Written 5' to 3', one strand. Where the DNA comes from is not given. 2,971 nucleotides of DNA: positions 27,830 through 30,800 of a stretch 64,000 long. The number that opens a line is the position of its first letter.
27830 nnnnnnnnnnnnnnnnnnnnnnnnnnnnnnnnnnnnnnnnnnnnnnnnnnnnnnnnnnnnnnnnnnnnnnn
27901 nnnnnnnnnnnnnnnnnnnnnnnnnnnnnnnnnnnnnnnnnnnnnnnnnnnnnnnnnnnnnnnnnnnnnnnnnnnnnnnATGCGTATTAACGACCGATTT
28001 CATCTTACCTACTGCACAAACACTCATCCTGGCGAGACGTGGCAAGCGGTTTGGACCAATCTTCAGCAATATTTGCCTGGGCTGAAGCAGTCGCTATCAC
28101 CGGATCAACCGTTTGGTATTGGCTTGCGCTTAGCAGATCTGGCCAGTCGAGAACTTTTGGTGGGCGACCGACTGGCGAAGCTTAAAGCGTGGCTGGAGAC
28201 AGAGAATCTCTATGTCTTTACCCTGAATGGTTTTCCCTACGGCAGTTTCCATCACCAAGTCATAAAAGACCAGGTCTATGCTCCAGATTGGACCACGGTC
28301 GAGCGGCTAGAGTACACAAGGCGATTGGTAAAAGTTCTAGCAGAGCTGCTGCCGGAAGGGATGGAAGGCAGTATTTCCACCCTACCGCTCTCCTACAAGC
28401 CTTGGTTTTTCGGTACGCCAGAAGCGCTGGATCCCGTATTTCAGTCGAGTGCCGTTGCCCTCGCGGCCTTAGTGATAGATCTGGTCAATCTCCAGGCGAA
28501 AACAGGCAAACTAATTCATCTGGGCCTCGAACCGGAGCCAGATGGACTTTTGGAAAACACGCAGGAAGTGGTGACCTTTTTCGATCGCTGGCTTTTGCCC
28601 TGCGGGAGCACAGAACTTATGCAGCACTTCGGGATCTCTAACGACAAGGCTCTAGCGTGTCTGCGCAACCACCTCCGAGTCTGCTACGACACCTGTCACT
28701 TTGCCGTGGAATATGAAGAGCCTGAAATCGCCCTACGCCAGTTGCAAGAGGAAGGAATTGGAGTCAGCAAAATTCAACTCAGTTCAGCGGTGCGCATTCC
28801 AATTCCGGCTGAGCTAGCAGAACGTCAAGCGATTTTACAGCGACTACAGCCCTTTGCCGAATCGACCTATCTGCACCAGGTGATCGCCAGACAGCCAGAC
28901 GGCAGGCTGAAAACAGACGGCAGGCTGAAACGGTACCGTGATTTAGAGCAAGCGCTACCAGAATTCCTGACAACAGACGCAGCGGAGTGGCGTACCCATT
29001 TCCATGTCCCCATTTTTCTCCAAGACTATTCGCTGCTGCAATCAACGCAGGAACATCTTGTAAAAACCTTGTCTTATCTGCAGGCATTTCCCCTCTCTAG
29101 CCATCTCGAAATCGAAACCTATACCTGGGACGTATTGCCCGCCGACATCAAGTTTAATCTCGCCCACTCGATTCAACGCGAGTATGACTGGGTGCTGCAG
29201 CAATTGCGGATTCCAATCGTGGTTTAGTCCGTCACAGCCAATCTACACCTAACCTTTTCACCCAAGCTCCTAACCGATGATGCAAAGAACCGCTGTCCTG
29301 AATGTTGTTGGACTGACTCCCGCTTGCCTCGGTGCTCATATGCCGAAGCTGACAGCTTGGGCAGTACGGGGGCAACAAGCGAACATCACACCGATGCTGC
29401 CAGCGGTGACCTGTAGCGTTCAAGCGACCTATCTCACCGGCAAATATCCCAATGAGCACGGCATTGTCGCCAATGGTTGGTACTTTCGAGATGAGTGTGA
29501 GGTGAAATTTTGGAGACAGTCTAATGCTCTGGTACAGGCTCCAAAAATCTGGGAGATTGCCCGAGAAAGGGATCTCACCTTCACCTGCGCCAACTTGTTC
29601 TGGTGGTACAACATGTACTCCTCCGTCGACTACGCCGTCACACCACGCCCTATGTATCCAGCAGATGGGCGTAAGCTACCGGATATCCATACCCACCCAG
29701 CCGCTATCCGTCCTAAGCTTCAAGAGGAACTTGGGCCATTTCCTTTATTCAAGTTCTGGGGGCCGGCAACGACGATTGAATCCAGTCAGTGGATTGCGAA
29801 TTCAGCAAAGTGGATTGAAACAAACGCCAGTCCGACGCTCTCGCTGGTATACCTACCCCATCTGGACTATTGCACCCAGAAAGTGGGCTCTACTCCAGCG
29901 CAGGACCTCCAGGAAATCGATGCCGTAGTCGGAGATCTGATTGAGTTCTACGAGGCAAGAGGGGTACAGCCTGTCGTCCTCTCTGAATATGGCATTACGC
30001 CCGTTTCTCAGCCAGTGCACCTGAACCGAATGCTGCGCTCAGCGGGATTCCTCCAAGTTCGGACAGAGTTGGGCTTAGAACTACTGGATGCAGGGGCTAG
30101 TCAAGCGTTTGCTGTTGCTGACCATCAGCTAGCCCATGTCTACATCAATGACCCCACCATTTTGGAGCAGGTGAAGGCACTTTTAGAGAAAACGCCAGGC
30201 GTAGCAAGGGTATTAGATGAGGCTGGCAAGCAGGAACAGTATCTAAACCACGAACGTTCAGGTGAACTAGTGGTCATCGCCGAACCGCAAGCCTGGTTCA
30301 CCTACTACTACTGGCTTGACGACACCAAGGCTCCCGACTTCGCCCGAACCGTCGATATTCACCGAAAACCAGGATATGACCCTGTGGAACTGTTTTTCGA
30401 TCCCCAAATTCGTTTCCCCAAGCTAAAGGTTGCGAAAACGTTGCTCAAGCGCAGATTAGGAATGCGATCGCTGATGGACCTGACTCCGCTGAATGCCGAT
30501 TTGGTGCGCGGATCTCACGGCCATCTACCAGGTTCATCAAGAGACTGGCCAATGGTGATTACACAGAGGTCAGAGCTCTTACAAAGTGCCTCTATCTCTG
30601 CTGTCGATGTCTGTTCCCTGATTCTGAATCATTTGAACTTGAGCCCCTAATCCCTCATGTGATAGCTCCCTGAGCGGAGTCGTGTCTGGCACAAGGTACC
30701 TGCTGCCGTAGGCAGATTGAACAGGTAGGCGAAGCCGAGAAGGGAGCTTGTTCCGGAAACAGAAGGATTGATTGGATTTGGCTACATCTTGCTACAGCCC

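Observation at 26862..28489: Diverged ~810-bp tandem duplication across the eboD/eboE junction creates an intact chimeric EboE'-EboD' ORF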

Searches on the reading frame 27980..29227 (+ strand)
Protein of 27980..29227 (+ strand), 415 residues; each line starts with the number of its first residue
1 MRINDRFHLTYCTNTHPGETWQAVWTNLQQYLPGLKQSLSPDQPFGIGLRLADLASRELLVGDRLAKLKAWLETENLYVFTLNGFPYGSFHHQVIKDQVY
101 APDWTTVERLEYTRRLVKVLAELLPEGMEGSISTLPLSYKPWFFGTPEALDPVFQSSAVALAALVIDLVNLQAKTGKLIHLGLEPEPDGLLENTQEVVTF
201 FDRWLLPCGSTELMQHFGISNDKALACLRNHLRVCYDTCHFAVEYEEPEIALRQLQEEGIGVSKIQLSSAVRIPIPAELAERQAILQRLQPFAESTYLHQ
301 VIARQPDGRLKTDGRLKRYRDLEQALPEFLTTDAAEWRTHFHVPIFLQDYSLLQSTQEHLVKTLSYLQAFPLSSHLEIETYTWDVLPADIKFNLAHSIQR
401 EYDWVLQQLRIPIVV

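Call 5: search_protein_families(library=pfam, proteins=[window:27980-29227:+], max_evalue=0.01)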
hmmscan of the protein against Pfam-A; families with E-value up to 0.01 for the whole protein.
window:27980-29227:+ (415 aa): 0 families

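Call 6: search_protein_families(library=ncbifam, proteins=[window:27980-29227:+], max_evalue=0.01)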
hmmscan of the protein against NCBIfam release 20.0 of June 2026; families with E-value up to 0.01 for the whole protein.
window:27980-29227:+ (415 aa): 1 family
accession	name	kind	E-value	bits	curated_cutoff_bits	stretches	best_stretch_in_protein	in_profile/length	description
NF035939.1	TIM_EboE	equivalog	1.9e-147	491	250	1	9-405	1-378/379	metabolite traffic protein EboE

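Call 25: list_cluster_members(proteins=[P0001, P0003, window:27980-29224:+, window:25926-27131:+, window:29277-30647:+])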
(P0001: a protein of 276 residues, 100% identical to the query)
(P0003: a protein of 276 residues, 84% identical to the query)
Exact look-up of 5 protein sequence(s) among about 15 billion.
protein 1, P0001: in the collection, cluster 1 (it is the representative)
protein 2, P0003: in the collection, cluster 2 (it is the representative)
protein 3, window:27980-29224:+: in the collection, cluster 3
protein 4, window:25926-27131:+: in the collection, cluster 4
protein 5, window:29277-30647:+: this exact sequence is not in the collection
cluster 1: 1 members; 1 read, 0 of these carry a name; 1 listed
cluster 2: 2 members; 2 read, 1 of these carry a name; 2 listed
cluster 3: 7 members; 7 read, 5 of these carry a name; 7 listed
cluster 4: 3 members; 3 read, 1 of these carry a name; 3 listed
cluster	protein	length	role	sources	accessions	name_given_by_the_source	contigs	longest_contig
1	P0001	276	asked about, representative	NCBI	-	-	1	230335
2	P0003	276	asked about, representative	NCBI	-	-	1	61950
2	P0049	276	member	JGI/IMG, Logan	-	hypothetical protein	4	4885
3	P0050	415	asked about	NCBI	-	-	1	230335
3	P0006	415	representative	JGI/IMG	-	hypothetical protein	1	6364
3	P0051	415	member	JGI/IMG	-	hypothetical protein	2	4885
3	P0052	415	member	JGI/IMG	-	hypothetical protein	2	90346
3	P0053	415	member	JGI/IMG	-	hypothetical protein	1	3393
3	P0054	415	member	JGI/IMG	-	hypothetical protein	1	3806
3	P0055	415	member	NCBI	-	-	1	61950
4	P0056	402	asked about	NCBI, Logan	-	-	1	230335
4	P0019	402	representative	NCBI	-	-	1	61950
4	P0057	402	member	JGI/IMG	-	3-dehydroquinate synthase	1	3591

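Call 48: search_solved_structures(query=window:27980-29224:+, max_evalue=0.01, show_alignments=1)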
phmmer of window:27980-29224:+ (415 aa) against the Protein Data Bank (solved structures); distinct sequences matched with E-value up to 0.01: 0.

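Call 64: predict_structure(alignment_id=A4)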
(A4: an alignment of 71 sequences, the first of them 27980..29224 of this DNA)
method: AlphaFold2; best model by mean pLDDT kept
length: 415 residues; sequences in the alignment: 71
mean_pLDDT: 94.8   pTM: 0.93
mean pLDDT of the five models: 94.8, 94.6, 94.4, 94.3, 94.0
residues with pLDDT >= 90: 367; 70-90: 37; 50-70: 9; < 50: 2
segments of 3 or more residues with pLDDT < 50: none
pLDDT, mean of each block of 10 residues (from residue 1): 92 95 98 96 96 98 98 98 92 86 98 99 97 98 95 98 99 98 98 98 99 98 99 98 97 98 98 97 96 89 80 75 96 96 94 96 97 95 87 94 95 64
secondary structure, 60 per line:
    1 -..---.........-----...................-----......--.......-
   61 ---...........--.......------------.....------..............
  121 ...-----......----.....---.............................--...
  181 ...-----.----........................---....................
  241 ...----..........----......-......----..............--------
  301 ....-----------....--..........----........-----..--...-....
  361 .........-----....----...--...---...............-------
elements in order: E7-12 H21-39 E45-50 H53-59 H64-74 E77-83 H96-100 H107-123 E129-134 H140-143 H147-175 E178-183 H194-217 H221-231 E232-237 H238-243 H248-257 E262-267 E269-274 H279-292 E301-304 E316-319 H322-331 E336-343 E353-355 H357-369 E375-378 H394-408

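Call 66: fold_search(model_id=the predicted structure, library=pdb)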
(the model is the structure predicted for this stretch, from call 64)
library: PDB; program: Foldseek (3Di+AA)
matches with E <= 10: 1400; with E <= 0.001: 73
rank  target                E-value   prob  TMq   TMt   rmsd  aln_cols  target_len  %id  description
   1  4hhl_A                2.4e-07  1.00  0.48  0.51   7.5       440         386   12  High resolution crystal structure of Glucose Isomerase from Streptomyces sp. SK (released 2013-03-27)
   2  3wqo_A                6.2e-07  1.00  0.45  0.66   7.4       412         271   10  Crystal structure of D-tagatose 3-epimerase-like protein (released 2014-07-09)
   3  1muw                  6.2e-07  1.00  0.49  0.53   6.0       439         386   12  The 0.86 Angstrom Structure of Xylose Isomerase (released 2002-11-06)
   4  2zds_A                6.5e-07  1.00  0.51  0.63   7.9       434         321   12  Crystal Structure of SCO6571 from Streptomyces coelicolor A3(2) (released 2008-12-02)
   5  2gyi_A                8.3e-07  1.00  0.49  0.52   7.4       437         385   12  DESIGN, SYNTHESIS, AND CHARACTERIZATION OF A POTENT XYLOSE ISOMERASE INHIBITOR, D-THREONOHYDROXAMIC ACID, AND HIGH-RES (released 1995-07-10)
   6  1dxi_A                8.8e-07  1.00  0.50  0.53   6.4       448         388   12  STRUCTURE DETERMINATION OF GLUCOSE ISOMERASE FROM STREPTOMYCES MURINUS AT 2.6 ANGSTROMS RESOLUTION (released 1994-01-31)
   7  1gw9                  9.9e-07  1.00  0.49  0.52   6.6       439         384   13  Tri-iodide derivative of Xylose Isomerase from Streptomyces Rubiginosus (released 2002-06-06)
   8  1mnz                  1.4e-06  1.00  0.49  0.52   6.1       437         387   11  Atomic structure of Glucose isomerase (released 2002-09-25)
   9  6xia                  1.4e-06  1.00  0.40  0.43   4.9       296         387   16  REFINEMENT OF GLUCOSE ISOMERASE FROM STREPTOMYCES ALBUS AT 1.65 ANGSTROMS WITH DATA FROM AN IMAGING PLATE (released 1991-10-15)
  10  5y4i                  1.4e-06  1.00  0.49  0.52   6.5       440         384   11  Crystal structure of glucose isomerase in complex with glycerol in one metal binding mode (released 2017-09-20)
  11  4hhm_A                1.6e-06  1.00  0.48  0.51   6.4       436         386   12  Crystal structure of a mutant, G219A, of Glucose Isomerase from Streptomyces sp. SK (released 2013-03-27)
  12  1xya_A                1.8e-06  1.00  0.49  0.52   6.2       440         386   11  X-RAY CRYSTALLOGRAPHIC STRUCTURES OF D-XYLOSE ISOMERASE-SUBSTRATE COMPLEXES POSITION THE SUBSTRATE AND PROVIDE EVIDENC (released 1994-05-31)
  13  4hhl_B                1.9e-06  1.00  0.49  0.52   7.5       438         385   12  High resolution crystal structure of Glucose Isomerase from Streptomyces sp. SK (released 2013-03-27)
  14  6irk                  1.9e-06  1.00  0.47  0.50   7.6       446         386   12  Crystal structure of glucose isomerase by fixed-target serial femtosecond crystallography (released 2019-05-22)
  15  1clk                  2.0e-06  1.00  0.49  0.52   7.2       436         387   10  CRYSTAL STRUCTURE OF STREPTOMYCES DIASTATICUS NO.7 STRAIN M1033 XYLOSE ISOMERASE AT 1.9 A RESOLUTION WITH PSEUDO-I222 SP (released 2000-05-03)
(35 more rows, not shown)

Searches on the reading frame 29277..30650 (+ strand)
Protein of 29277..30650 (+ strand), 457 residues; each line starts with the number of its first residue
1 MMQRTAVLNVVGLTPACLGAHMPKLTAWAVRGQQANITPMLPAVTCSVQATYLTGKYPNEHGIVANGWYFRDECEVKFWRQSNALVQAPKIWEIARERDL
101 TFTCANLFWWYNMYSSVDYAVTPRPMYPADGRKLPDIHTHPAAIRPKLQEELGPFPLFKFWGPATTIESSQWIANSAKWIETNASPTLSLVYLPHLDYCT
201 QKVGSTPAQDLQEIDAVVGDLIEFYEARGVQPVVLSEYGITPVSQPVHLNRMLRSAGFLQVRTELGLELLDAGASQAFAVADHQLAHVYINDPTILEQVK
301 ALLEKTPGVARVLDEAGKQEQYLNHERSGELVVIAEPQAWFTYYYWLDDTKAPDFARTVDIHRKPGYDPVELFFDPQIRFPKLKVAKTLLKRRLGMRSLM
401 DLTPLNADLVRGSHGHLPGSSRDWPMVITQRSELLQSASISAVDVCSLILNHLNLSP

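Call 5: search_protein_families(library=pfam, proteins=[window:29277-30650:+], max_evalue=0.01)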
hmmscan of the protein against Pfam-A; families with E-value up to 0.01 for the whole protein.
window:29277-30650:+ (457 aa): 1 family
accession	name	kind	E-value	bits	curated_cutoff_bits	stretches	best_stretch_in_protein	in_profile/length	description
PF01663.27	Phosphodiest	-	6.1e-57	194.2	23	1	6-368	2-342/342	Type I phosphodiesterase / nucleotide pyrophosphatase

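Call 6: search_protein_families(library=ncbifam, proteins=[window:29277-30650:+], max_evalue=0.01)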
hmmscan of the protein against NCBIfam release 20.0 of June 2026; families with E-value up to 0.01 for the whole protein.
window:29277-30650:+ (457 aa): 2 families
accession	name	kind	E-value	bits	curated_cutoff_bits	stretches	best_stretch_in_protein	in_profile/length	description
NF051873.1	AlkPhosPhoY32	equivalog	0.00057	18.5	1000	1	45-72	69-96/539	alkaline phosphatase PhoY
TIGR02335.1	hydr_PhnA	equivalog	0.0049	16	407.55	0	285-336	288-340/408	phosphonoacetate hydrolase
